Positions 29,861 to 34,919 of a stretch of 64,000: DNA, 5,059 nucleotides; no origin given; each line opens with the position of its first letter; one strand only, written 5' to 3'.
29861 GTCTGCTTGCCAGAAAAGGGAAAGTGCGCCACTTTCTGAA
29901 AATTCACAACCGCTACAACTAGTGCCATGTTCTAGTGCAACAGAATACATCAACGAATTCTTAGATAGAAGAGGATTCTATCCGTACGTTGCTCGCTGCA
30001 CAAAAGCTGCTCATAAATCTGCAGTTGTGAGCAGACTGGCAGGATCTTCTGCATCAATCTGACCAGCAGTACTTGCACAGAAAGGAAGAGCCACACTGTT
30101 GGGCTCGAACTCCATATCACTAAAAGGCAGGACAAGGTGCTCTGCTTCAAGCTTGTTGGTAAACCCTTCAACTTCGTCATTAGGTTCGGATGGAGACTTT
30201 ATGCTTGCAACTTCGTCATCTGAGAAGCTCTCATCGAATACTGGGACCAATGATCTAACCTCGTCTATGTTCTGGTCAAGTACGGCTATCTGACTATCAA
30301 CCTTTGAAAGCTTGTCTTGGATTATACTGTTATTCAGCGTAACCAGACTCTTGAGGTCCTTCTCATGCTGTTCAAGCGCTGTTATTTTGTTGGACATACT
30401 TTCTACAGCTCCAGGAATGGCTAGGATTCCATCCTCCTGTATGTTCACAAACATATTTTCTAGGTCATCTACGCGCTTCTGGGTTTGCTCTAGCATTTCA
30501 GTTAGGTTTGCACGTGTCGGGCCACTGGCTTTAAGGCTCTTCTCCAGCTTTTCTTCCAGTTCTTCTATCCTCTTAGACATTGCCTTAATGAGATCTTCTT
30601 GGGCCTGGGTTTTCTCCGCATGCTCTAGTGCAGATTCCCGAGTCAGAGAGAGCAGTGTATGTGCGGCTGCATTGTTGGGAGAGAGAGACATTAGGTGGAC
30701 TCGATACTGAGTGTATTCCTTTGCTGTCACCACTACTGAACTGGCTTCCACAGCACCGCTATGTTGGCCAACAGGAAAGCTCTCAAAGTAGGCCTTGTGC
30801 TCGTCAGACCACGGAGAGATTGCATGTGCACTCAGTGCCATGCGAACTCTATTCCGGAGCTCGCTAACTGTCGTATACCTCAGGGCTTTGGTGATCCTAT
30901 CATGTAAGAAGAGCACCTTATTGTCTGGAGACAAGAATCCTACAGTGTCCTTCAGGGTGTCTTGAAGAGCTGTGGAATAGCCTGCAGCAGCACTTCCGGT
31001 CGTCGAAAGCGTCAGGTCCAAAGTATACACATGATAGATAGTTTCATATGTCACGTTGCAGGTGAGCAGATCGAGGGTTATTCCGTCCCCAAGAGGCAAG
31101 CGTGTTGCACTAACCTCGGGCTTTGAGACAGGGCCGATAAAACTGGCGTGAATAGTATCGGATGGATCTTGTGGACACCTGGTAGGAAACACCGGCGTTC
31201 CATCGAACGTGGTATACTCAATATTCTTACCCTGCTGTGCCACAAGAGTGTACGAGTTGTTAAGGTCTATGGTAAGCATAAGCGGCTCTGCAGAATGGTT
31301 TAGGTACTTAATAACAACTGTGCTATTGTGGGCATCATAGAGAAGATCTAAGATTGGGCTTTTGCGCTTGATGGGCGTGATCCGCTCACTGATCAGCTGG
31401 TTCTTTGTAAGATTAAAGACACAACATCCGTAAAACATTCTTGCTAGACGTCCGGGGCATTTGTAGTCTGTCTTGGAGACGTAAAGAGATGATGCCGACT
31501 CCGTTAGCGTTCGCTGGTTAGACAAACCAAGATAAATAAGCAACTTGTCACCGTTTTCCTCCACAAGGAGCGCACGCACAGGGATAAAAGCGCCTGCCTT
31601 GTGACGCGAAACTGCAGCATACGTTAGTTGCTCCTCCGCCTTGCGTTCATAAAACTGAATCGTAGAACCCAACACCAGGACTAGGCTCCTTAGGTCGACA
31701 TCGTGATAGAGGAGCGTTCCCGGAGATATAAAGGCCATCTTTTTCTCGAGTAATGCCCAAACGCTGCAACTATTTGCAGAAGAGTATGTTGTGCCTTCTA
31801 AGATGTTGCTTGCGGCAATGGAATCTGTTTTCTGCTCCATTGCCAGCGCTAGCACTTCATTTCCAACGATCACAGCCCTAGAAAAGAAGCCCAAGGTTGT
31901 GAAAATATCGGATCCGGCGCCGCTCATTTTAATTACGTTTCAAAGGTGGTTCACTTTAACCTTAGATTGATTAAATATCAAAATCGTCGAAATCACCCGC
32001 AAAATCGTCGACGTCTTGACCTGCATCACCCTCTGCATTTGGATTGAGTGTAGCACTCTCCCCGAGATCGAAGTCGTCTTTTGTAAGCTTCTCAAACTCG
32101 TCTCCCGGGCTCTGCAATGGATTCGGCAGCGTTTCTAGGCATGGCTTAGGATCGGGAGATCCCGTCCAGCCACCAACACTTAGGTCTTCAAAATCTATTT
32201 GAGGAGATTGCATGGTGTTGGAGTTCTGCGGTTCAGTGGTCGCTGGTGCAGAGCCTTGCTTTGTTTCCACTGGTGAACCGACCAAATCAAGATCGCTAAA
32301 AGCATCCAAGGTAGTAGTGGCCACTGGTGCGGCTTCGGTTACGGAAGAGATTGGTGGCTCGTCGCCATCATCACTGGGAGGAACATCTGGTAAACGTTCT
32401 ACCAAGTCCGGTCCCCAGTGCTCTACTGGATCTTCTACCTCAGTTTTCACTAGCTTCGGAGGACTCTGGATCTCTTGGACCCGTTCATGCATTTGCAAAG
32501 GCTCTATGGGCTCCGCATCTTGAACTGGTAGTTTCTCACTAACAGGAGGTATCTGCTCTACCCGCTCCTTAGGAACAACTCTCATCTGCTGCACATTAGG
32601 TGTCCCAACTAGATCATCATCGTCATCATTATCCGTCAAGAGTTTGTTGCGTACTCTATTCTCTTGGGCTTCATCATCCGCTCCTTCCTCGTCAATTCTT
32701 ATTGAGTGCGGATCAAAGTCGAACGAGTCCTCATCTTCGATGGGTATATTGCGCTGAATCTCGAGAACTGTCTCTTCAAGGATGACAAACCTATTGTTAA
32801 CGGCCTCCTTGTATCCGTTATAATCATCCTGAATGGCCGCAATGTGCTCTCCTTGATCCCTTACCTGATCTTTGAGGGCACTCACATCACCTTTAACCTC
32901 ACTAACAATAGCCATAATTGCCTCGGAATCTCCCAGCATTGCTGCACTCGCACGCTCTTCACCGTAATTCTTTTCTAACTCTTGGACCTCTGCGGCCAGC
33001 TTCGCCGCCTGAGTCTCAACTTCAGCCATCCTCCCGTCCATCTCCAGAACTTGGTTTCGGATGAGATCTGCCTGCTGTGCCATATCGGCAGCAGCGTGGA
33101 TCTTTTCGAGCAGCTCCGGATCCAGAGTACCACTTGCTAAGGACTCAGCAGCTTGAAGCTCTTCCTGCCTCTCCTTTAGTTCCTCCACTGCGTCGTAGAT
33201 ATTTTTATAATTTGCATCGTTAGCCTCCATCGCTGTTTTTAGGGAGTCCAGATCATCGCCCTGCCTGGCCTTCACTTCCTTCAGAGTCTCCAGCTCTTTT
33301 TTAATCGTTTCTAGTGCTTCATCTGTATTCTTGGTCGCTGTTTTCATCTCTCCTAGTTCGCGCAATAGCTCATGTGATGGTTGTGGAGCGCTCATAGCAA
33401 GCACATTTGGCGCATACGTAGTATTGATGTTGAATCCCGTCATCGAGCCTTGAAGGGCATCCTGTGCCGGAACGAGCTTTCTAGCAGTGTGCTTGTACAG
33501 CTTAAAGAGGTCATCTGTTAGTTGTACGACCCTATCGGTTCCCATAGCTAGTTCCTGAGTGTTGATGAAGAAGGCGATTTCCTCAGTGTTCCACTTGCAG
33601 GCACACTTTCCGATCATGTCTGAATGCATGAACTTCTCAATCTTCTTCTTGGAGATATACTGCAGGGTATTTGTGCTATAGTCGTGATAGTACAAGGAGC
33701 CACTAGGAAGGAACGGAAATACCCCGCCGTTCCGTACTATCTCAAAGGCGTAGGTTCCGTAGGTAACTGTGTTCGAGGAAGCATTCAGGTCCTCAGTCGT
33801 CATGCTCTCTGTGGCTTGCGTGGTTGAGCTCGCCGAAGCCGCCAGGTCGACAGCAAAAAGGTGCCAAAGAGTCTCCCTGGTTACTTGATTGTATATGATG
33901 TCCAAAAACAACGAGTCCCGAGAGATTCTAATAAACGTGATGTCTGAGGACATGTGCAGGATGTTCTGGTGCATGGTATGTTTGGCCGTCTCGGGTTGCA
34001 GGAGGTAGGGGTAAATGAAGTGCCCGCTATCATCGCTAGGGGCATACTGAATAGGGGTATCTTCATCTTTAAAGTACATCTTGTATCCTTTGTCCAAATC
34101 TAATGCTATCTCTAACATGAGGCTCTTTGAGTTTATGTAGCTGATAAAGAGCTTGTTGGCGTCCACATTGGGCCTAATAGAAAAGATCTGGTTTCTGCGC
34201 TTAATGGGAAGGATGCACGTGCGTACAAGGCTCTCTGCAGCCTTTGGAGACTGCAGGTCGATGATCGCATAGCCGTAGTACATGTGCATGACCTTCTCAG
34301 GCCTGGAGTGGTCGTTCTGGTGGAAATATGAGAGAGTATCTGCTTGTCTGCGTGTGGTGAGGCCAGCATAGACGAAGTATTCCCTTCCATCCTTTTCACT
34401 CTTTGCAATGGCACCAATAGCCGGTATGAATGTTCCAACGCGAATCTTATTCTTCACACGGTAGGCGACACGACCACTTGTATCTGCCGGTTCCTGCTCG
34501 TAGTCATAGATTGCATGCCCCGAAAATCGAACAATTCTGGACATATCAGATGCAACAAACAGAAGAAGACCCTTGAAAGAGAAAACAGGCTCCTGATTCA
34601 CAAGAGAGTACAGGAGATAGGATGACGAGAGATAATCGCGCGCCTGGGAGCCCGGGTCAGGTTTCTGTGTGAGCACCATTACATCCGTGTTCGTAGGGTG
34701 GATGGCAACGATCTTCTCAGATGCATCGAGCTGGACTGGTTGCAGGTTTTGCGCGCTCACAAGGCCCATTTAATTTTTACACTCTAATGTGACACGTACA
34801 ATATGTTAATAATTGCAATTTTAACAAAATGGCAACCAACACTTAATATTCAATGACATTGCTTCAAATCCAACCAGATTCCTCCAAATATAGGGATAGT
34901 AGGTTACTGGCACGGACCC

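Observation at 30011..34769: Uncharacterised three-member protein family: conserved ~350-aa N-terminal domain fused to long coiled coils (two tandem copies here, third at 47759..49540)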

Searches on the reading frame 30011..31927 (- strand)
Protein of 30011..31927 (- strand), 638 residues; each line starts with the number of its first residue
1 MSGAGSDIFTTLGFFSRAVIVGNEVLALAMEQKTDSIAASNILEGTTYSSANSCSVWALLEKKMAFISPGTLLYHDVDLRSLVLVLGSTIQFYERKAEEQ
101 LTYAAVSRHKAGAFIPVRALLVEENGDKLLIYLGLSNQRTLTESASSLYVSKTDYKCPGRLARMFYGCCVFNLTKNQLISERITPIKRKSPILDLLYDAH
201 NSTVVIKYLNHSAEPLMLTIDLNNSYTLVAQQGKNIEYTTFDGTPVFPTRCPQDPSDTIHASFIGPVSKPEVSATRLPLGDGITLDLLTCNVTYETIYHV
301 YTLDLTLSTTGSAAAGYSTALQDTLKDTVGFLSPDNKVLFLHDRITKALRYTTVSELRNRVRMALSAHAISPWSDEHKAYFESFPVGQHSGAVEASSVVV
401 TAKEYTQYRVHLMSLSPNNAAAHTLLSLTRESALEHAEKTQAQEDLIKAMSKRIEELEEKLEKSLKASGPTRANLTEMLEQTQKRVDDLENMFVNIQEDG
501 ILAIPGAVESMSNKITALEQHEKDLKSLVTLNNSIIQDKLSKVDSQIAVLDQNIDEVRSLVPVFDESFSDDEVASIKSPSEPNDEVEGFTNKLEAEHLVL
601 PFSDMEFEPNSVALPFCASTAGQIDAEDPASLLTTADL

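Call 6: search_protein_families(library=pfam, proteins=[window:30011-31927:-], max_evalue=1)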
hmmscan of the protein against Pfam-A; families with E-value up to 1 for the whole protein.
window:30011-31927:- (638 aa): 17 families
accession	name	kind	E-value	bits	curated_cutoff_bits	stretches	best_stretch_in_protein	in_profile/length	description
PF05531.17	NPV_P10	-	0.0025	18.7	29.8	1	447-498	13-63/75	Nucleopolyhedrovirus P10 protein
PF01519.22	DUF16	-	0.0026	18.6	40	1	400-490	20-103/104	Protein of unknown function DUF16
PF03999.17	MAP65_ASE1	-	0.0034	16.6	26.9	1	404-538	44-176/477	Microtubule associated protein (MAP65/ASE1 family)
PF02601.20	Exonuc_VII_L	-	0.018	15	35.9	1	425-557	137-269/315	Exonuclease VII, large subunit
PF05178.17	Kri1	-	0.043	14.8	25.2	0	436-486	4-54/102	KRI1-like family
PF14362.11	DUF4407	-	0.057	13.1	31.3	1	435-557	116-228/297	Domain of unknown function (DUF4407)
PF04108.17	ATG17_like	-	0.059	13.3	43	1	429-572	157-281/355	Autophagy protein ATG17-like domain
PF09762.14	CCDC93_CC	-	0.061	12.8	30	1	427-562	52-195/429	CCDC93 coiled-coil domain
PF16752.10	TBCC_N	-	0.095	13.5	27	1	431-494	15-79/115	Tubulin-specific chaperone C N-terminal domain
PF07889.17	DUF1664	-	0.12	12.8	34.6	1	448-496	62-110/124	Protein of unknown function (DUF1664)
PF25366.1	RUFY4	-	0.13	13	27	1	436-493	8-60/90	RUFY4-like domain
PF06825.17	HSBP1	-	0.15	12.3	28.6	0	447-463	29-45/51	Heat shock factor binding protein 1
PF06103.16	DUF948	-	0.29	11.8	37.2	1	445-498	26-79/89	Bacterial protein of unknown function (DUF948)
PF10473.14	CENP-F_leu_zip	-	0.4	11.2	34.5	1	430-496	40-106/140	Leucine-rich repeats of kinetochore protein Cenp-F/LEK1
PF01115.22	F_actin_cap_B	-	0.52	10.4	26.3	0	406-466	162-226/237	F-actin capping protein, beta subunit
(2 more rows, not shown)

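Call 43: list_cluster_members(proteins=[window:30011-31927:-, window:31971-34769:-, window:47759-49540:-, P0005, P0006, P0008, P0007, P0012])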
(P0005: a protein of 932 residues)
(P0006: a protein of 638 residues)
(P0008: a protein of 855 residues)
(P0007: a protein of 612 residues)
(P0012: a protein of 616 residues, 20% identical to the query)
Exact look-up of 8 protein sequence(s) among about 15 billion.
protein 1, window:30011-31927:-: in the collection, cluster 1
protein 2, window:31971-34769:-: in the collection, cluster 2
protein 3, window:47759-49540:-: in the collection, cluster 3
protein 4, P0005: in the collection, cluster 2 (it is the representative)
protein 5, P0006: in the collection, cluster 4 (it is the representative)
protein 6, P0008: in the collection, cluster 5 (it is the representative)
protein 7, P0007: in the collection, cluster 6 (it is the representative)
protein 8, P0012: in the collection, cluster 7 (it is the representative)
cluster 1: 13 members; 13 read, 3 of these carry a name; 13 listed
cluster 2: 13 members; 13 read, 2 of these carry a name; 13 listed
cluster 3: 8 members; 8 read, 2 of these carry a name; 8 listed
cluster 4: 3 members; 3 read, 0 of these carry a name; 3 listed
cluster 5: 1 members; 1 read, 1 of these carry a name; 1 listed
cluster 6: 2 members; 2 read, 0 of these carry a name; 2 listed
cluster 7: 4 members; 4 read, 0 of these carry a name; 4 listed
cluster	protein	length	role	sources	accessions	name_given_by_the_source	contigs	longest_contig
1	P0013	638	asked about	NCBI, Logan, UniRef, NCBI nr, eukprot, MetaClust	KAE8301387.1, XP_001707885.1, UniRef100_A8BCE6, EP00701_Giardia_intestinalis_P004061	hypothetical protein GL50803_008854 [Giardia duodenalis] | Uncharacterized protein n=1 Tax=Giardia intestinalis (strain ATCC 50803 / WB clone C6) ... | hypothetical protein GL50803_008854 [Giardia intestinalis]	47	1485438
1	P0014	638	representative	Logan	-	-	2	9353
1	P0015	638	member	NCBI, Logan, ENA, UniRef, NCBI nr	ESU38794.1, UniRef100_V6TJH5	Hypothetical protein DHA2_8854 [Giardia duodenalis] | Uncharacterized protein n=1 Tax=Giardia intestinalis TaxID=5741 RepID=V6TJH5_GIAIN | Hypothetical protein DHA2_8854 [Giardia intestinalis]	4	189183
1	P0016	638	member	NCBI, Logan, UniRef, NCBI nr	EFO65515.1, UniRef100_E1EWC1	Hypothetical protein GLP15_5192 [Giardia lamblia P15] | Uncharacterized protein n=1 Tax=Giardia intestinalis (strain P15) TaxID=658858 ...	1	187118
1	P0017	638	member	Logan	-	-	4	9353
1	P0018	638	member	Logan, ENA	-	-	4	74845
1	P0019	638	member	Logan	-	-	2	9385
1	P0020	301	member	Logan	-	-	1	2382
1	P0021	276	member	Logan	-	-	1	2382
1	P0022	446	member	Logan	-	-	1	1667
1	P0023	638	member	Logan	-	-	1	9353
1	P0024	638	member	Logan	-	-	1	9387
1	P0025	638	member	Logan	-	-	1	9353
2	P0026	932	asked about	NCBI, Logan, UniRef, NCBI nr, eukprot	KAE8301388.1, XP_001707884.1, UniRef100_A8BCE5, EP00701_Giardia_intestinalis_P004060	Flagellar exit site protein [Giardia duodenalis] | Flagellar exit site protein n=1 Tax=Giardia intestinalis (strain ATCC 50803 / WB clone ... | Flagellar exit site protein [Giardia intestinalis]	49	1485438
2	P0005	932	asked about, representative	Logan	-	-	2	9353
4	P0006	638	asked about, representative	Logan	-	-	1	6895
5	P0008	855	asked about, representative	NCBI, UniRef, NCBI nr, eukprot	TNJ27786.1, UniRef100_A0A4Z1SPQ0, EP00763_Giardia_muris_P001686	Flagellar exit site protein [Giardia muris] | Flagellar exit site protein n=1 Tax=Giardia muris TaxID=5742 RepID=A0A4Z1SPQ0_GIAMU | TNJ27786.1 Flagellar exit site protein [Giardia muris]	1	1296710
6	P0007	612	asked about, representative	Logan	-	-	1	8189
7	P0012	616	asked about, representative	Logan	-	-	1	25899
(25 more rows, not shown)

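Call 66: predict_structure(alignment_id=A4)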
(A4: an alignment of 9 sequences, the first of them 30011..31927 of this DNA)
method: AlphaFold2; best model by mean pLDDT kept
length: 638 residues; sequences in the alignment: 9
mean_pLDDT: 59.3   pTM: 0.46
mean pLDDT of the five models: 59.3, 53.5, 52.5, 49.6, 47.2
residues with pLDDT >= 90: 0; 70-90: 213; 50-70: 222; < 50: 203
segments of 3 or more residues with pLDDT < 50: 1-14, 36-50, 253-270, 419-443, 468-477, 495-510, 550-638
pLDDT, mean of each block of 10 residues (from residue 1): 23 52 64 52 45 67 71 73 80 76 82 75 83 69 55 56 78 84 77 70 77 75 70 62 72 39 30 76 82 75 64 68 75 74 61 78 65 81 69 63 76 64 42 35 52 62 52 49 54 46 41 57 56 56 52 44 30 33 37 35 35 30 35 34
secondary structure, 60 per line:
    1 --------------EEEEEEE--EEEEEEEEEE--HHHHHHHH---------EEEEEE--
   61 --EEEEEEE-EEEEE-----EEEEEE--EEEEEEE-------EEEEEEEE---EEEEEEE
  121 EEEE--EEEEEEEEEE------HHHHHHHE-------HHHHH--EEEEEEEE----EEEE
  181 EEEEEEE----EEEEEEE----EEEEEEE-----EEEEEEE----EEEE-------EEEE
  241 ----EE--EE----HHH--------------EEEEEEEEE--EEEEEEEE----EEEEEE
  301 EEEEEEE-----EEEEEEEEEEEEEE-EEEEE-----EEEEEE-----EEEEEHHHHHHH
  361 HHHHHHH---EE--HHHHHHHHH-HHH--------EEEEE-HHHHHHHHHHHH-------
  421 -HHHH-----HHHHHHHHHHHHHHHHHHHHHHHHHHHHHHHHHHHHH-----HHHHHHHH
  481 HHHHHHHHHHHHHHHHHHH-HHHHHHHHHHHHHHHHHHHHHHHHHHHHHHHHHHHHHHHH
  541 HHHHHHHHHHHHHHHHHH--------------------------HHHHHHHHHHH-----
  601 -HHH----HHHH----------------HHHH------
elements in order: E15-21 E24-33 H36-43 E53-58 E63-69 E71-75 E81-86 E89-95 E103-110 E114-124 E127-136 H143-149 H158-162 E165-172 E177-187 E192-198 E203-209 E215-221 E226-229 E237-240 E272-280 E283-290 E295-307 E313-326 E328-332 E338-343 E349-353 H354-367 H375-383 E396-400 H402-413 H422-425 H431-467 H473-499 H501-558 H585-595 H609-612 H629-632

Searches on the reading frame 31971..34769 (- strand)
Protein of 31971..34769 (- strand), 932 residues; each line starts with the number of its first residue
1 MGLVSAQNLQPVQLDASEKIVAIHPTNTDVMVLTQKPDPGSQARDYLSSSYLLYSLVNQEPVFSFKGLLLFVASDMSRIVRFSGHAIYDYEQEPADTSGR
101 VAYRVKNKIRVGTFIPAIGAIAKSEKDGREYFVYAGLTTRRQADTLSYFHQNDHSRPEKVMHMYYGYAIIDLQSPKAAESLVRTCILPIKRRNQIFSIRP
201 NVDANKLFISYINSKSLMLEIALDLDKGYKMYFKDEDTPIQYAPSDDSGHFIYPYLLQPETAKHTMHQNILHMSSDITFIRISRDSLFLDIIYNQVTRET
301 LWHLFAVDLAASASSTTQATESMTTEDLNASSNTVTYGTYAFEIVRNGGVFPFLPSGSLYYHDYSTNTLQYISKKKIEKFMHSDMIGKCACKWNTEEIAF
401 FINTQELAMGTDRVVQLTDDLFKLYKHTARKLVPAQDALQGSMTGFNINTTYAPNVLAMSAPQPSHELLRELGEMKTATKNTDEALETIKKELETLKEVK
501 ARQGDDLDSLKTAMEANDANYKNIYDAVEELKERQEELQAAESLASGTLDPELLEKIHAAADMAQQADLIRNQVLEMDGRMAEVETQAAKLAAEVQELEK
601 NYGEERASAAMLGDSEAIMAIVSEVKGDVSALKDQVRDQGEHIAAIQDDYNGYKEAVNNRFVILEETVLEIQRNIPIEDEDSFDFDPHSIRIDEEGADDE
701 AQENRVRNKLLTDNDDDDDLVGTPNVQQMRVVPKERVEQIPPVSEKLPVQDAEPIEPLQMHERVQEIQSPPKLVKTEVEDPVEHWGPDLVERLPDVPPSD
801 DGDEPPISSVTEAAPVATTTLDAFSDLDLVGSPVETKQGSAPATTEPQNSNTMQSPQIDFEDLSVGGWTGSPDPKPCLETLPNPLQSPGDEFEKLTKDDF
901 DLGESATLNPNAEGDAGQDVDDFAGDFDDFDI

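Call 6: search_protein_families(library=pfam, proteins=[window:31971-34769:-], max_evalue=1)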
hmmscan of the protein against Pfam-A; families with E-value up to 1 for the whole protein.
window:31971-34769:- (932 aa): 8 families
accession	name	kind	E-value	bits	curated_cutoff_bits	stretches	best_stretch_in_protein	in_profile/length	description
PF10168.15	Nup88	-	0.00073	17.9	24.4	1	480-642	539-700/702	Nuclear pore component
PF24423.1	OVT1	-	0.036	14.9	30.9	1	467-539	12-84/100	Major antigen, helical domain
PF03564.21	DUF1759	-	0.16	12.4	25.4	1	475-560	49-134/148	Protein of unknown function (DUF1759)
PF22491.1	DUF6988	-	0.16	12.2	27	1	481-603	44-162/167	Family of unknown function (DUF6988)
PF20667.3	Sec10_N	-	0.28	11.7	27.4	0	527-610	11-94/118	Exocyst complex component Sec10, N-terminal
PF25443.1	ANG-1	-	0.32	11.7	28.5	0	480-538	42-100/105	ANG-1-like domain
PF04012.17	PspA_IM30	-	0.5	10.4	33.9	0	566-610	24-68/220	PspA/IM30 family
PF08702.15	Fib_alpha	-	0.68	10.6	29.9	0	563-655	26-116/143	Fibrinogen alpha/beta chain family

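Call 7: search_solved_structures(query=window:31971-34769:-, max_evalue=1)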
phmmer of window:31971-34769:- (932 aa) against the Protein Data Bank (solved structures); distinct sequences matched with E-value up to 1: 4.
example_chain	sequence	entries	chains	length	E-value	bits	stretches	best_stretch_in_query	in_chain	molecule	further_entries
6bfu_A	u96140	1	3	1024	0.73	11.1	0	428-543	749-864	Spike protein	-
8r9w_A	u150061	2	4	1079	0.77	11.1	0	428-543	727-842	Spike protein | PDCoV spike glycoprotein S1A domain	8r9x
6b7n_A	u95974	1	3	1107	0.77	11.1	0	428-543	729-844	Spike protein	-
9dez_A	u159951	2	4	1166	0.85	10.9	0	428-543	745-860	Spike glycoprotein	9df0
